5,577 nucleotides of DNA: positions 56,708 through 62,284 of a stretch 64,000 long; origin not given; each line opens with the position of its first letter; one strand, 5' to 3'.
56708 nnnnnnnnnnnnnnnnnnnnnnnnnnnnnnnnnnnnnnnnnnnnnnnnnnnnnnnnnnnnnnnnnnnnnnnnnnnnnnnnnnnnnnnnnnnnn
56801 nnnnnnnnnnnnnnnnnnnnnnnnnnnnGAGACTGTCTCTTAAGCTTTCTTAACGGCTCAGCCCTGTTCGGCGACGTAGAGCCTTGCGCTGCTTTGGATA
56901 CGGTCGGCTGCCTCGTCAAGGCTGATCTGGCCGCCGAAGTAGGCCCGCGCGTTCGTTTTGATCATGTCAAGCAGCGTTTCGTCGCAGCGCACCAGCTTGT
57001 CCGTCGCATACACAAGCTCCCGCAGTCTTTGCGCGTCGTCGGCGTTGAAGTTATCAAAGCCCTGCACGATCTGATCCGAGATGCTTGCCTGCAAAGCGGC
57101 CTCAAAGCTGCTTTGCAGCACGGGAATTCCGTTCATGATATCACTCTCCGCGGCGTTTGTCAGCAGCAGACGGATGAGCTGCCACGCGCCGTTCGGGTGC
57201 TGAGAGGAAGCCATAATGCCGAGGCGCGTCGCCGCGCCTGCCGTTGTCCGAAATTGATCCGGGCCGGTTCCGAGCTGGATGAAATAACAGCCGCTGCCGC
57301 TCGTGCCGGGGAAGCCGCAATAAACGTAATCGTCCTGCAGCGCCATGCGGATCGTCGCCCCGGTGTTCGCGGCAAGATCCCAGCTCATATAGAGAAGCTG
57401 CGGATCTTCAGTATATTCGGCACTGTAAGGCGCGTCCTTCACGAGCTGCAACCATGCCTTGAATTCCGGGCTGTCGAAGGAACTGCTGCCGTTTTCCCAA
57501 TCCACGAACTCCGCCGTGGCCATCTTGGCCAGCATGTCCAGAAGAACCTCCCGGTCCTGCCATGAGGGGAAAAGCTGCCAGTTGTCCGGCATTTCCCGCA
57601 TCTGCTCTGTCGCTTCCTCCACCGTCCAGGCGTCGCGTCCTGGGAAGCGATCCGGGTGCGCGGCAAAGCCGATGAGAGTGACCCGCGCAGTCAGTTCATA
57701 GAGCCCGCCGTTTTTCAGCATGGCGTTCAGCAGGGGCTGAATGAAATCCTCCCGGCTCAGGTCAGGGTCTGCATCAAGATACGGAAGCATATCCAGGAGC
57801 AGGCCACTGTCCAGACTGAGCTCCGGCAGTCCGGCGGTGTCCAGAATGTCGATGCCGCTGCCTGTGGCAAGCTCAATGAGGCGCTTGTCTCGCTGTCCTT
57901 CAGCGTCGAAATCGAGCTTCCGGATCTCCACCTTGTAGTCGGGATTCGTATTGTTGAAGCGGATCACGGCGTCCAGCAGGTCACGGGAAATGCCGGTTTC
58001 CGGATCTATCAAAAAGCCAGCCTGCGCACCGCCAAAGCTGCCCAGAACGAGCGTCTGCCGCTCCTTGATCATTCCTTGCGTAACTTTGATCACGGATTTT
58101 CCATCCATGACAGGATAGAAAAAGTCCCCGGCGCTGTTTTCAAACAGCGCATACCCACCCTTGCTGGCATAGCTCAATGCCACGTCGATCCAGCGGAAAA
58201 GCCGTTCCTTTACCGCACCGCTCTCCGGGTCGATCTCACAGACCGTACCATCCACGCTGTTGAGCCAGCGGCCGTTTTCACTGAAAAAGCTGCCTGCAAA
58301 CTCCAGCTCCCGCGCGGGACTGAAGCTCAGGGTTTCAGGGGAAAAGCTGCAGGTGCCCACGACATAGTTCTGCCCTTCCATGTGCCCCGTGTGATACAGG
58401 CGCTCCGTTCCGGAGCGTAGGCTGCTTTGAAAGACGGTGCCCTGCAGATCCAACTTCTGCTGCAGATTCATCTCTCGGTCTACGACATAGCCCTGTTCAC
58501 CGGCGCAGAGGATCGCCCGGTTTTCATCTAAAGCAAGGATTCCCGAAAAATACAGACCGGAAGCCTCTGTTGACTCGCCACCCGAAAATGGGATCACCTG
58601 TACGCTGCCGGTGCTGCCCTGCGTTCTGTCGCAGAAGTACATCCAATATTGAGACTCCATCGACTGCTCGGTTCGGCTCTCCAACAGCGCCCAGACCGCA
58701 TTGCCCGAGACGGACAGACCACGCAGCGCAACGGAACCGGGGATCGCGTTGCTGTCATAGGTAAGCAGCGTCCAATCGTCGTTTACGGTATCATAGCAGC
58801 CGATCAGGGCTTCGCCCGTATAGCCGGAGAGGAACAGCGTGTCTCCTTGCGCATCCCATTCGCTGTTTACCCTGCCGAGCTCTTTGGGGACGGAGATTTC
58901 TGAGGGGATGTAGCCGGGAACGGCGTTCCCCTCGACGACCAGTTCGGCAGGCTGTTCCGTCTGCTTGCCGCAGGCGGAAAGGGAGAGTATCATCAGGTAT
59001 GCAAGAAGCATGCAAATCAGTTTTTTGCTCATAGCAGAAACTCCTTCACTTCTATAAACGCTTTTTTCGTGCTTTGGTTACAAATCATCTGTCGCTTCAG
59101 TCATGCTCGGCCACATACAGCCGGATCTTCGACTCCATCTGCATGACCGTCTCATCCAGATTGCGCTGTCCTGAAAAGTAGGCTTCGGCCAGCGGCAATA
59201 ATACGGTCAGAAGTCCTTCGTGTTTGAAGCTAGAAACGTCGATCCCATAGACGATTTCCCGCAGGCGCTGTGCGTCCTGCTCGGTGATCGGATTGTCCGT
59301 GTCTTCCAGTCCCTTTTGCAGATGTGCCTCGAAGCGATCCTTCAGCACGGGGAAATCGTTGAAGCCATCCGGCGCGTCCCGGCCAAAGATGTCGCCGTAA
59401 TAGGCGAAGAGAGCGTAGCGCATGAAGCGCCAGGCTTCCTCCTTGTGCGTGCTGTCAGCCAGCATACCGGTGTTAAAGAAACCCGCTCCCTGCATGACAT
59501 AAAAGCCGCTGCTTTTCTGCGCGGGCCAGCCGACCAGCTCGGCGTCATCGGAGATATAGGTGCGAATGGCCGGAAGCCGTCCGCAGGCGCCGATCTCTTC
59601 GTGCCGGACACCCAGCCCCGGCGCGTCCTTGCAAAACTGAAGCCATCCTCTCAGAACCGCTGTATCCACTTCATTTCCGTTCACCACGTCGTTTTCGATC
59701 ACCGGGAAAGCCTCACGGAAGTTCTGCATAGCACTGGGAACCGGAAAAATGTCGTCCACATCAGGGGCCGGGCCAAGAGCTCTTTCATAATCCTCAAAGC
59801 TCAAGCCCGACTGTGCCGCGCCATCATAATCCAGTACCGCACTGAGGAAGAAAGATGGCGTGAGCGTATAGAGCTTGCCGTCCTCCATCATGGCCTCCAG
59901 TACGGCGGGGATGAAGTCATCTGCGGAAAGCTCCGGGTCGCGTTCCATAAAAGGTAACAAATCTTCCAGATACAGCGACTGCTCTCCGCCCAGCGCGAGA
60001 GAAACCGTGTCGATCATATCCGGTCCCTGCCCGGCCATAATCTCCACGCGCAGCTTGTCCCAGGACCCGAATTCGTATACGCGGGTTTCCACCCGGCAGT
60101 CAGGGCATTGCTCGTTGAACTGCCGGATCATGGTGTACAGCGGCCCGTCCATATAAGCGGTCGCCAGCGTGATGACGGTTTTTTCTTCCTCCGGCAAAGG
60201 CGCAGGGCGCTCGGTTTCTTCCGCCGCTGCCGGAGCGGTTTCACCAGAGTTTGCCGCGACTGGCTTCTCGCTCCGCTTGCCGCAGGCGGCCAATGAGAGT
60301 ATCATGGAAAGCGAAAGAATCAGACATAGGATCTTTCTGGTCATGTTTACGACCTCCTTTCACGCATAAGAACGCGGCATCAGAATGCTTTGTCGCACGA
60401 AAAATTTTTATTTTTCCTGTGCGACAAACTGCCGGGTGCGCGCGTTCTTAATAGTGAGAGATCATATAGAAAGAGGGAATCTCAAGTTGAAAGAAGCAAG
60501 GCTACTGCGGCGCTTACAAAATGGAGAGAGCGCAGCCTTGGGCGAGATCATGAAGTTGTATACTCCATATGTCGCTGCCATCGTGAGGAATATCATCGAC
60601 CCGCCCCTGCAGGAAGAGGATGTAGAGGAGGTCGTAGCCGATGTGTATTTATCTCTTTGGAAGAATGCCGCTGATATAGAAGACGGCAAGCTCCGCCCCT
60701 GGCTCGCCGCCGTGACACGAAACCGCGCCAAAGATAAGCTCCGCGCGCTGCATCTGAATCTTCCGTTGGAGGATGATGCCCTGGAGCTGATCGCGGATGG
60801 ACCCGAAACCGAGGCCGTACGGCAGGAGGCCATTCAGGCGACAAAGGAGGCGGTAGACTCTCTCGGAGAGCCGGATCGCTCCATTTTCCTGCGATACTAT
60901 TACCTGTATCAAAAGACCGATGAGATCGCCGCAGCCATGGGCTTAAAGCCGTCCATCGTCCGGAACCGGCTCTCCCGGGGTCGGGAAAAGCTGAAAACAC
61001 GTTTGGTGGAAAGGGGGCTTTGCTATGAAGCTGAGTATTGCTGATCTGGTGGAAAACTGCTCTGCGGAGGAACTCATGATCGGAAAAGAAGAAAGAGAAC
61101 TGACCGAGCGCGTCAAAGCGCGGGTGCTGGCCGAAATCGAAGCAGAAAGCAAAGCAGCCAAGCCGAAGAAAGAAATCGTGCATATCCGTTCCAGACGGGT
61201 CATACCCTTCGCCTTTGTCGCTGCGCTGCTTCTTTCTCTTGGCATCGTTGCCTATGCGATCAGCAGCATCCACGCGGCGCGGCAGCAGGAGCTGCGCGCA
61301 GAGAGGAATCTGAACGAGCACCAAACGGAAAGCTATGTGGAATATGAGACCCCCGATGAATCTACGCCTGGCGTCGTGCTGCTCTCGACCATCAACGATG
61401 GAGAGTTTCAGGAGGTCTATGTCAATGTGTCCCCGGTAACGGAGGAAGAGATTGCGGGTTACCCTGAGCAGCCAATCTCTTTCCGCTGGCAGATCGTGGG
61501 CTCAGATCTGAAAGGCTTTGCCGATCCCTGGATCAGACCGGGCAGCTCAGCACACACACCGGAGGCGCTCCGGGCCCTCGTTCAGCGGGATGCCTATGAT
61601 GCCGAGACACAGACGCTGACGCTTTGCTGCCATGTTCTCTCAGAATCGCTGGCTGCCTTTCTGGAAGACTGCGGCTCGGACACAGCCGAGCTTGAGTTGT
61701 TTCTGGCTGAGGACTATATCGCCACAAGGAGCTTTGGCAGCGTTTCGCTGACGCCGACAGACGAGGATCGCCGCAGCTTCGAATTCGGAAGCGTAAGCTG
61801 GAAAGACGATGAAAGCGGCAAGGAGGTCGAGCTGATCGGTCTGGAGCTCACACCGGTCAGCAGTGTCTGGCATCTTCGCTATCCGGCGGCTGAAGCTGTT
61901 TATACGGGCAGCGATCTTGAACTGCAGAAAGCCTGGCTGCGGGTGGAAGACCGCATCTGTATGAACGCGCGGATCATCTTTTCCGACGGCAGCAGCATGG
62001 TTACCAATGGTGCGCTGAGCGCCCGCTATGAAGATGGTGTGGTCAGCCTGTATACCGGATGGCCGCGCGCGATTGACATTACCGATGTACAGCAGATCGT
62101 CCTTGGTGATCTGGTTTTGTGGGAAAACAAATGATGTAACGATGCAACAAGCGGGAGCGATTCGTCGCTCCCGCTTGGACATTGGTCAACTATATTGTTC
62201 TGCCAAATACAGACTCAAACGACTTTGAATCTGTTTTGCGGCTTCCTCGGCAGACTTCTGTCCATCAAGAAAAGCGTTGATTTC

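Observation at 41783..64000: Island-borne array of five sigma factor / membrane-partner pairs interleaved with orphan giant SBP-like lipoproteins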

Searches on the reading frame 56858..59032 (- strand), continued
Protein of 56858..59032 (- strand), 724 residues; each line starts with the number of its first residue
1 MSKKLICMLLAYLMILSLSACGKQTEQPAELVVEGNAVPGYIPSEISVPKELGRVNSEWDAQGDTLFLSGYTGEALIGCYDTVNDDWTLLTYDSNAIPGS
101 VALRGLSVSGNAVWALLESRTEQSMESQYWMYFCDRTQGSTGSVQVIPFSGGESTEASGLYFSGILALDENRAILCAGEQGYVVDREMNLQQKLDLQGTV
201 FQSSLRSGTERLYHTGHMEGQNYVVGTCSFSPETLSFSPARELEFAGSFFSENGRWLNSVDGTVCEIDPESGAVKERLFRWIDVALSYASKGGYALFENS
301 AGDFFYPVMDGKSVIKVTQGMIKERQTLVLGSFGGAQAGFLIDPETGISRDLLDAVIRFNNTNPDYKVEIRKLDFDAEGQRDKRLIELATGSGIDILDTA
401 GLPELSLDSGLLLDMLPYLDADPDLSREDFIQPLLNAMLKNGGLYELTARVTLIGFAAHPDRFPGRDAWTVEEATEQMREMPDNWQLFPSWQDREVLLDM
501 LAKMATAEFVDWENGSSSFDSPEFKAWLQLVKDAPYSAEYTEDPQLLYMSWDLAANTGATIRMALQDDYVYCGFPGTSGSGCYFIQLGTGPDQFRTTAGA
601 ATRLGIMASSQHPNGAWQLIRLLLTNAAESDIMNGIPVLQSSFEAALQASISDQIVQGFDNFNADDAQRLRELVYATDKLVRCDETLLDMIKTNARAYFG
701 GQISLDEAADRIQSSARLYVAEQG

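Call 59: find_related_loci(query=A4, collection=metagenome_contigs, flank=6000)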
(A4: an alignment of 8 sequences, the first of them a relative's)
Query A4 (265 aa) in metagenome_contigs; peptide patterns used: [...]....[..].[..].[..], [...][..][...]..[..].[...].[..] (x = any residue, [..] = any of these).
187 stretches matched a pattern; 42 encode a relative of the query (tblastn E <= 1e-3); 42 distinct loci.
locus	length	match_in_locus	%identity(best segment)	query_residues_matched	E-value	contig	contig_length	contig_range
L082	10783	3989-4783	99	1-265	0e+0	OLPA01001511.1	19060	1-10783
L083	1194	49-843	76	1-265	7e-153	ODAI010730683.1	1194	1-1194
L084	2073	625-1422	74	1-265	1e-147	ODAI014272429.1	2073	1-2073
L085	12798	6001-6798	74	1-264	2e-134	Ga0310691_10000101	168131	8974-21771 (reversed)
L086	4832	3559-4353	69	1-265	7e-127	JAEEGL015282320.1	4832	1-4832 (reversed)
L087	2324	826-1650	67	1-265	1e-132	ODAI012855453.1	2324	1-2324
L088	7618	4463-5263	60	1-262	3e-112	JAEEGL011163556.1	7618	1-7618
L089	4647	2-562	70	81-265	9e-87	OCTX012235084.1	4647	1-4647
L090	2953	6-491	69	104-265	4e-75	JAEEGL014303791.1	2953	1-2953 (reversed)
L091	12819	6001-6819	40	1-265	6e-63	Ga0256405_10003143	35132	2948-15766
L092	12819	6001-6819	40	1-265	6e-59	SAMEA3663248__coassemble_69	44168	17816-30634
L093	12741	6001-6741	40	28-265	1e-57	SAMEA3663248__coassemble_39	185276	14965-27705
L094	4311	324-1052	37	49-265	3e-40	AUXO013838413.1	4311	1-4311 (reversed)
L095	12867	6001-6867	34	11-265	5e-35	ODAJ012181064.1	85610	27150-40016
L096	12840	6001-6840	35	1-265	1e-34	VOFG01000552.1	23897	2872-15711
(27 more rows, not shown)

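Call 80: find_encoding_contigs(protein=P0015, flank=5000, max_places=1)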
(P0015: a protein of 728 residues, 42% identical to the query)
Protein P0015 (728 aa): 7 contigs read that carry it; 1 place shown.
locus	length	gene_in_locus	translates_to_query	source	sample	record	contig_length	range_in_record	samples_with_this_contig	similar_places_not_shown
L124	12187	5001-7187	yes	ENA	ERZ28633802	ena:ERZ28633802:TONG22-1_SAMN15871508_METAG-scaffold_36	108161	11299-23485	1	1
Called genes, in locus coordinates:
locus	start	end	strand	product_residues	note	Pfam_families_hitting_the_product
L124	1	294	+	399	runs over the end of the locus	PF13173:AAA_14, PF13635:DUF4143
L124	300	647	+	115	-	-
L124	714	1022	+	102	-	PF21983:NikA-like, PF05713:MobC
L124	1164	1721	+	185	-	PF04542:Sigma70_r2, PF07638:Sigma70_ECF, PF08281:Sigma70_r4_2, PF04545:Sigma70_r4 (weak)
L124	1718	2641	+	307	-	-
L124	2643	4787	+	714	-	-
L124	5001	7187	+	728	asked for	-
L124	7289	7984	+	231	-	PF00072:Response_reg, PF04397:LytTR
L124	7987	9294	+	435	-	PF02518:HATPase_c (weak), PF14501:HATPase_c_5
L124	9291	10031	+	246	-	PF00072:Response_reg, PF04397:LytTR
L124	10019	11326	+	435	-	PF02518:HATPase_c (weak), PF14501:HATPase_c_5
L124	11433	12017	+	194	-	PF27329:Rv1289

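Call 81: find_encoding_contigs(protein=P0090, flank=5000, max_places=1)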
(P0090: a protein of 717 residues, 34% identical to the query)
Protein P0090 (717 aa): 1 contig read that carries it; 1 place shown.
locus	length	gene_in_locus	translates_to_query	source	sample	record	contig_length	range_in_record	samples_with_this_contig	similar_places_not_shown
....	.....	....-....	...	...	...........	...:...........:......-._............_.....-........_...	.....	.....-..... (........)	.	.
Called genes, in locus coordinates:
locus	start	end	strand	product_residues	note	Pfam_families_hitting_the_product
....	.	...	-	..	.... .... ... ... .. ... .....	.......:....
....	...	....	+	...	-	-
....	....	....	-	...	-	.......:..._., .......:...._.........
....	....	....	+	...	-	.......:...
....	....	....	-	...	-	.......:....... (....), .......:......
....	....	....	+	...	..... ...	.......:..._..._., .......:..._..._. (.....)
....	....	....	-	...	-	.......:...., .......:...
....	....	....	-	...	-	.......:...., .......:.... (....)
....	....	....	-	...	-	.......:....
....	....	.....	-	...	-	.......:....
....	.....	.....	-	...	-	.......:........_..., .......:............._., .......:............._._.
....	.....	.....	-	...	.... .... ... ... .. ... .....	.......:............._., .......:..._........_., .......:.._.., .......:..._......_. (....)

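Call 82: find_encoding_contigs(protein=P0112, flank=5000, max_places=1)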
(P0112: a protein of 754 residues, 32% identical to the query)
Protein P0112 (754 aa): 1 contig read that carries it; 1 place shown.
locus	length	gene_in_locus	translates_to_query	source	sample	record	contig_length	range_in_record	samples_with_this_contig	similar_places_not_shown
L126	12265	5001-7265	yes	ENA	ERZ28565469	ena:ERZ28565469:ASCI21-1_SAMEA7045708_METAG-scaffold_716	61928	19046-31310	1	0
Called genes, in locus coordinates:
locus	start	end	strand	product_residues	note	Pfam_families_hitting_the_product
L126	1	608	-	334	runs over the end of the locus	PF01966:HD, PF13286:HD_assoc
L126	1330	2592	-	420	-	PF14501:HATPase_c_5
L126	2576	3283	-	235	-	PF00072:Response_reg, PF04397:LytTR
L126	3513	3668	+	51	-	-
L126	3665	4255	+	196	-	PF04647:AgrB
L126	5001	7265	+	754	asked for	-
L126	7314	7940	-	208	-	PF01205:Impact_N, PF09186:DUF1949 (weak)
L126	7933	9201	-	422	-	PF13167:GTP-bdg_N, PF00005:ABC_tran (faint), PF16360:GTP-bdg_M, PF01926:MMR_HSR1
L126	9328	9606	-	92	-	PF05239:PRC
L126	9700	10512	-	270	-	PF02195:ParB_N, PF17762:HTH_ParB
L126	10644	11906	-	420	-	PF00375:SDF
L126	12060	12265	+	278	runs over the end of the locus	PF02311:AraC_binding, PF00165:HTH_AraC, PF12833:HTH_18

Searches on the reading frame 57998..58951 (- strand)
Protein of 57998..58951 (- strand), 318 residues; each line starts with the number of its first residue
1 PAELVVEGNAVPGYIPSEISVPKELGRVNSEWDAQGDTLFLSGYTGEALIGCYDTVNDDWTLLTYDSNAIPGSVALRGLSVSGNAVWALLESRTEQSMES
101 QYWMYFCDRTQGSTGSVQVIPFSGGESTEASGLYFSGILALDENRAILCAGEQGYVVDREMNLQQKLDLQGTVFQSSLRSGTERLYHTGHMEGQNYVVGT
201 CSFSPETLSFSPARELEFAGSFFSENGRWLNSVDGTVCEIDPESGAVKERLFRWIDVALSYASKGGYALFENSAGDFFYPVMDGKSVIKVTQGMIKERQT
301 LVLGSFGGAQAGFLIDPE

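Call 55: search_protein_families(library=pfam, max_evalue=0.1, proteins=[window:57998-58951:-])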
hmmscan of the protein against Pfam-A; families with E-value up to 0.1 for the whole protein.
window:57998-58951:- (318 aa): 0 families

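Call 79: search_protein_representatives(protein=window:57998-58951:-)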
Query: 318 residues. Proteins with E-value up to 0.001 (for the whole library): 46; up to 1e-10: 32; up to 1e-30: 6. The best 46 are listed.
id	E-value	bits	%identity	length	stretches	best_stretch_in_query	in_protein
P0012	3.5e-127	440.3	64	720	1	9-312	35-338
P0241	9.6e-36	139.9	34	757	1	6-311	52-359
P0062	1.1e-35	139.7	35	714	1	7-309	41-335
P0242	1.3e-34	136.2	42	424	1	10-283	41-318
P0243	1.9e-34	135.6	35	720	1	10-311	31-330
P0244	6.1e-33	130.7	35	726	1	12-309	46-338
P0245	3.0e-30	121.8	33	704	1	1-309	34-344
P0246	3.5e-28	115.1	33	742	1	2-310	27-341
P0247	5.8e-28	114.3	46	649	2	220-307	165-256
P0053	8.6e-28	113.8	32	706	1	7-307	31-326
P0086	1.3e-27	113.2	34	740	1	9-309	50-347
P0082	5.9e-26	107.7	33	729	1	14-310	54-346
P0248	4.1e-25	105.0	34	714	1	11-308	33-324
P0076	2.4e-23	99.1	34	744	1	10-310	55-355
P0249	2.4e-22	95.9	33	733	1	7-310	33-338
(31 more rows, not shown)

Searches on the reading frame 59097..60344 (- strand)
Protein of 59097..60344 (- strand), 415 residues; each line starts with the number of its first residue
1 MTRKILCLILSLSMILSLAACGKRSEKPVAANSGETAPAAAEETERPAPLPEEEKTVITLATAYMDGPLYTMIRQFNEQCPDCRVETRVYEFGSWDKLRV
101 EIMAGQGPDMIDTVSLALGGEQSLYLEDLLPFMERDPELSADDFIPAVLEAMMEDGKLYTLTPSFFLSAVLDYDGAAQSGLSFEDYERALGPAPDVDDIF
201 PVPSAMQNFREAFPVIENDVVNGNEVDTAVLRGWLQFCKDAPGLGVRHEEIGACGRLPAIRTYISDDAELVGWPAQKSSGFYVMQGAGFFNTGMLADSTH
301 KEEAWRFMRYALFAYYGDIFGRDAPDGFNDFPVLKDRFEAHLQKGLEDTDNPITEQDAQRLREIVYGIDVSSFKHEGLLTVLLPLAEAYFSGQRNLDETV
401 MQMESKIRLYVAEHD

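Call 5: search_protein_families(library=pfam, max_evalue=0.01, proteins=[window:59097-60344:-])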
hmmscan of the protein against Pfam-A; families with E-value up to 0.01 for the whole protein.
window:59097-60344:- (415 aa): 2 families
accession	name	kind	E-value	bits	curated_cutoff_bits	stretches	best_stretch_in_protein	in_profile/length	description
PF13416.11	SBP_bac_8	-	2.6e-06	27.9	27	1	72-161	2-87/279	Bacterial extracellular solute-binding protein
PF01547.30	SBP_bac_1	-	1.7e-05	25.4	26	1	69-153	10-101/307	Bacterial extracellular solute-binding protein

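Call 6: search_protein_families(library=ncbifam, max_evalue=0.01, proteins=[window:59097-60344:-])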
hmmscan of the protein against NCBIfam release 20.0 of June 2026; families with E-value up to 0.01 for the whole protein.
window:59097-60344:- (415 aa): 1 family
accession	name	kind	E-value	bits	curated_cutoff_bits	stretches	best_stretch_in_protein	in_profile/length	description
NF047408.1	SA0632_fam_LP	equivalog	0.0059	16.2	70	0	4-27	3-24/68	SA0632 family lipoprotein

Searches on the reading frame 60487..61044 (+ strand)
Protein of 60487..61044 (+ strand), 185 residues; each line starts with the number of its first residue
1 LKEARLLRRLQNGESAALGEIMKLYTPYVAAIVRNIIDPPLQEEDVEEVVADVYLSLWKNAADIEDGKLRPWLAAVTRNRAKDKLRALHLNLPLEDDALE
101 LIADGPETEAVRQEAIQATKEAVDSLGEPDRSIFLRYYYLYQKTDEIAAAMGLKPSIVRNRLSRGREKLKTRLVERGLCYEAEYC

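Call 4: search_protein_families(library=pfam, max_evalue=0.01, proteins=[window:60487-61044:+])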
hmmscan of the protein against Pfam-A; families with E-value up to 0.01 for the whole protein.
window:60487-61044:+ (185 aa): 3 families
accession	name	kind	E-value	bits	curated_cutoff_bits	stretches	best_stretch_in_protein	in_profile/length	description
PF08281.18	Sigma70_r4_2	-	1.8e-09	37.5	25.7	1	119-169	4-54/54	Sigma-70, region 4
PF04542.20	Sigma70_r2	-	8.6e-09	35.5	24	1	24-87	4-67/71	Sigma-70 region 2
PF04545.22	Sigma70_r4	-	0.00018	21.4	24.1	1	123-170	2-49/50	Sigma-70, region 4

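Call 6: search_protein_families(library=ncbifam, max_evalue=0.01, proteins=[window:60487-61044:+])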
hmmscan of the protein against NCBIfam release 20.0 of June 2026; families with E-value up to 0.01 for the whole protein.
window:60487-61044:+ (185 aa): 63 families (the best 25 are shown)
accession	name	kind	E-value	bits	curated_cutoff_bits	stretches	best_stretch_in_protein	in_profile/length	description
TIGR02937.1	sigma70-ECF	superfamily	6.8e-20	71.3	42.9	1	17-173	2-165/165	sigma-70 family RNA polymerase sigma factor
TIGR02985.1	Sig70_bacteroi1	subfamily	5.3e-18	65.8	126.4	1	23-173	5-162/162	RNA polymerase sigma-70 factor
NF009168.0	PRK12515.1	subfamily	1.8e-16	60.2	236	1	4-178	10-184/189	RNA polymerase sigma factor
NF004113.0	PRK05602.1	equivalog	5.5e-16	58.8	208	1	3-176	32-204/211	RNA polymerase sigma factor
NF008888.0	PRK11922.1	equivalog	6e-16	58.8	204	1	2-174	16-197/231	RNA polymerase sigma factor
NF009172.0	PRK12519.1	subfamily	1.1e-15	57.7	222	1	3-174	16-190/194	RNA polymerase sigma factor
TIGR02989.1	Sig-70_gvs1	subfamily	3.7e-15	56.2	124.55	1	22-170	7-155/158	RNA polymerase sigma-70 factor, Rhodopirellula/Verrucomicrobium family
NF058625.1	sigma_PG0214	equivalog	1.8e-14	53.8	130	1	42-175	27-163/170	GFO_1088 family ECF-type sigma factor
NF007227.0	PRK09645.1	subfamily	2.6e-13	50.3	202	1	20-178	14-175/177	sigma-70 family RNA polymerase sigma factor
NF006930.0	PRK09415.1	subfamily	3.8e-13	49.6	198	1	15-175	15-177/179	RNA polymerase factor sigma C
NF007215.0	PRK09637.1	equivalog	1.3e-12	48.1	212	1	42-175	24-156/181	RNA polymerase sigma factor SigZ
TIGR02959.1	SigZ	equivalog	4.7e-12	46.1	168.65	1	42-175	18-150/170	RNA polymerase sigma factor SigZ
NF009166.1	PRK12513.1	equivalog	6.7e-12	45.5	206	1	3-176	9-189/193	RNA polymerase sigma factor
NF009165.0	PRK12512.1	equivalog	6.9e-12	45.3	198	1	4-173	10-179/184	RNA polymerase sigma factor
TIGR02984.1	Sig-70_plancto1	subfamily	1.3e-11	44.5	183.75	1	105-173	120-188/189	RNA polymerase sigma-70 factor, Planctomycetaceae-specific subfamily 1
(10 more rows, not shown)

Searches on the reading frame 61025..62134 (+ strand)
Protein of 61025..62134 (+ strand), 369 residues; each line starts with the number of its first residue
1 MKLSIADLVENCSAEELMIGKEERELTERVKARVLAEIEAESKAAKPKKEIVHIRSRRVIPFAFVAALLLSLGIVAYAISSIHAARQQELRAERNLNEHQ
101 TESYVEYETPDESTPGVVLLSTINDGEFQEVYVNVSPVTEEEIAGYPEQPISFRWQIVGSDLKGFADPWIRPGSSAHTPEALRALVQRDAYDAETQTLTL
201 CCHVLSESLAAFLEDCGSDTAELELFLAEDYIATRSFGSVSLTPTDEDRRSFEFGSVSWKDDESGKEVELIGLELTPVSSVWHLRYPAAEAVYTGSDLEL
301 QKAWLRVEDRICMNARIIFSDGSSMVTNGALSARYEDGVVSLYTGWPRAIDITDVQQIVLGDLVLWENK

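Call 4: search_protein_families(library=pfam, max_evalue=0.01, proteins=[window:61025-62134:+])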
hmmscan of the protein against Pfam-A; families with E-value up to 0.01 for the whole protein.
window:61025-62134:+ (369 aa): 0 families

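Call 6: search_protein_families(library=ncbifam, max_evalue=0.01, proteins=[window:61025-62134:+])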
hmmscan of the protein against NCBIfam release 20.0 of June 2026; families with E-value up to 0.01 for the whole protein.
window:61025-62134:+ (369 aa): 2 families
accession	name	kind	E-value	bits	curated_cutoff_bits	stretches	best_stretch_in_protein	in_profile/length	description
NF052375.1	antisigma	equivalog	1.4e-05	25.2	100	1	23-121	48-144/217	anti-sigma factor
NF005831.1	PRK07734.1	equivalog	0.00058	19.7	301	1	46-92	6-52/250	flagellar motor protein MotB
